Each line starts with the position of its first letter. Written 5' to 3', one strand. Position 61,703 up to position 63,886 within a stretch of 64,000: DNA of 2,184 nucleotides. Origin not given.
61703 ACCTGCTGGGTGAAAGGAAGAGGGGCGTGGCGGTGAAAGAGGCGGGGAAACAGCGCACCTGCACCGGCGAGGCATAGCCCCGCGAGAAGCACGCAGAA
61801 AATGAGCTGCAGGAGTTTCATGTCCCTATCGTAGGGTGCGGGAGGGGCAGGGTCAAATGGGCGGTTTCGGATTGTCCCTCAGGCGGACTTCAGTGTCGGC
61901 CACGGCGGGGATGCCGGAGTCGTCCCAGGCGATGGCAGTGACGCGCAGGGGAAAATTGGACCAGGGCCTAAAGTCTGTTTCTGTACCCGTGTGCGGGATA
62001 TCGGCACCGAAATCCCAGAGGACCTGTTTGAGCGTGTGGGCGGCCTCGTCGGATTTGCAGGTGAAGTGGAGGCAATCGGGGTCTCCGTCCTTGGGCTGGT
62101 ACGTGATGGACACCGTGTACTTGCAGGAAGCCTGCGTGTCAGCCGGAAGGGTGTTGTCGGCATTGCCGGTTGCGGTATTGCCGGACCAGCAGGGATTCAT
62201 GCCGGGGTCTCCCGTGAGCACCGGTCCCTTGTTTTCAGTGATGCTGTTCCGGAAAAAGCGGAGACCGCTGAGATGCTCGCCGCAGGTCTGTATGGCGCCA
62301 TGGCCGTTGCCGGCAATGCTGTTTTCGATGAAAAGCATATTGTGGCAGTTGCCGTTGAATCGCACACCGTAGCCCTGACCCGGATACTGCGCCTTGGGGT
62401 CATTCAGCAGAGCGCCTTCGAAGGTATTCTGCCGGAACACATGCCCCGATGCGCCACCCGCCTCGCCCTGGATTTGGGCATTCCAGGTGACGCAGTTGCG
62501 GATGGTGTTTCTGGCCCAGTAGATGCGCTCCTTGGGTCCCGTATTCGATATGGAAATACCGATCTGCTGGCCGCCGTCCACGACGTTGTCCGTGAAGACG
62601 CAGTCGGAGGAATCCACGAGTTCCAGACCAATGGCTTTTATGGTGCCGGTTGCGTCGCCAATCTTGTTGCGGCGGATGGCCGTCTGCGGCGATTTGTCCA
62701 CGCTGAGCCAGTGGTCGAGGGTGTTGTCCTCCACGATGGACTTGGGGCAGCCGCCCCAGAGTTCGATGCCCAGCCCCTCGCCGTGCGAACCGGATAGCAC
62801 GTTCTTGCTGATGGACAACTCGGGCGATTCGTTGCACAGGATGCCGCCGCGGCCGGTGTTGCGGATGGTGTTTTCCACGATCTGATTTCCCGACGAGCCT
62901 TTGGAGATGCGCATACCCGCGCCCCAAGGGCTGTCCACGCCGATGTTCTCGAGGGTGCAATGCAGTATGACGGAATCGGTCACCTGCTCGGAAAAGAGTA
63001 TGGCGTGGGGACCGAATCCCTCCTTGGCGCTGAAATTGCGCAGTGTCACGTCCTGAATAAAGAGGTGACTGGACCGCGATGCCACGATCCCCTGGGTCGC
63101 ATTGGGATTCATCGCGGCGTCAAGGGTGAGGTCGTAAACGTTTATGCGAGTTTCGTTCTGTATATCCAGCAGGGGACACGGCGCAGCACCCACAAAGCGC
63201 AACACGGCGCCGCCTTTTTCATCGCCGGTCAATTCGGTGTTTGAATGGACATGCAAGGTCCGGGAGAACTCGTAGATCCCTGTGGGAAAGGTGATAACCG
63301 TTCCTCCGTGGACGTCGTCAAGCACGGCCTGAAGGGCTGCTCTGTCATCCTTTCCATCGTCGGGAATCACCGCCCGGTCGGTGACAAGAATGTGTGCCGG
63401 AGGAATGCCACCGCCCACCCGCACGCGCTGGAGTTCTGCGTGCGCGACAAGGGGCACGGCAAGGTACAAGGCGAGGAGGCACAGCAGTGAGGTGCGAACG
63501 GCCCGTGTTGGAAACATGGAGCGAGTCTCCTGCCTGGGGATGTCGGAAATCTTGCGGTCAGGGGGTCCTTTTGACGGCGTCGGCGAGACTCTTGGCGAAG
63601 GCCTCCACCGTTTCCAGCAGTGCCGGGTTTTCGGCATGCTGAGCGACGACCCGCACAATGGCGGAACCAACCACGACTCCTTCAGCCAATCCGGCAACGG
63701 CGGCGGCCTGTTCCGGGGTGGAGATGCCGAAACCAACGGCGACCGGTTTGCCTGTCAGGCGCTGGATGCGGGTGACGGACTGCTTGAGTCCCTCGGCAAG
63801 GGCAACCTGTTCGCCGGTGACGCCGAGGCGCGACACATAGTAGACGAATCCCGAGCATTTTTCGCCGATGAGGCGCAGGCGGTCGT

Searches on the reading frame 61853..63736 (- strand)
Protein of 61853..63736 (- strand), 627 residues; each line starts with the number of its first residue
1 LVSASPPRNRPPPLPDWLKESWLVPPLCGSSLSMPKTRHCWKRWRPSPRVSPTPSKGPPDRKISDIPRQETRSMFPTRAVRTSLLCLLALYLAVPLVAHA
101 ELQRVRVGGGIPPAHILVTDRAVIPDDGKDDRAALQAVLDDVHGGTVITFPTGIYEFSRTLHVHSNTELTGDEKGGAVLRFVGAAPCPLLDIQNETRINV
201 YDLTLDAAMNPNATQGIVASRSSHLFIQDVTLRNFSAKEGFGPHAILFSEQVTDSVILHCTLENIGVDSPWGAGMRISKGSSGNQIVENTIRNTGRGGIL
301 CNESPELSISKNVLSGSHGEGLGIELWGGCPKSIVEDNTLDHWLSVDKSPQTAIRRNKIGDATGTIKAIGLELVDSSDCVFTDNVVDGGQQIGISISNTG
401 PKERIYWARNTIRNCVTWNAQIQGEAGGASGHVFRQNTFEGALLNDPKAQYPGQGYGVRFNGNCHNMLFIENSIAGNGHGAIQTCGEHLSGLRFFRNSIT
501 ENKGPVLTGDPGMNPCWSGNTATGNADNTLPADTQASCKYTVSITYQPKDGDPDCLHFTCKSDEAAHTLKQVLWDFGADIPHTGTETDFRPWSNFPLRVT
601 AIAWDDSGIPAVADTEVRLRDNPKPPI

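Call 77: search_protein_families(library=ncbifam, proteins=[window:61853-63736:-], max_evalue=0.00001)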
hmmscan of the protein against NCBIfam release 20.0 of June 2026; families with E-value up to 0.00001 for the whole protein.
window:61853-63736:- (627 aa): 1 family
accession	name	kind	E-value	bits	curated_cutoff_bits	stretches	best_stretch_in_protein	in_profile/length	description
TIGR04247.1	NosD_copper_fam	subfamily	1.5e-07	30.3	300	1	135-439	1-282/377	nitrous oxide reductase family maturation protein NosD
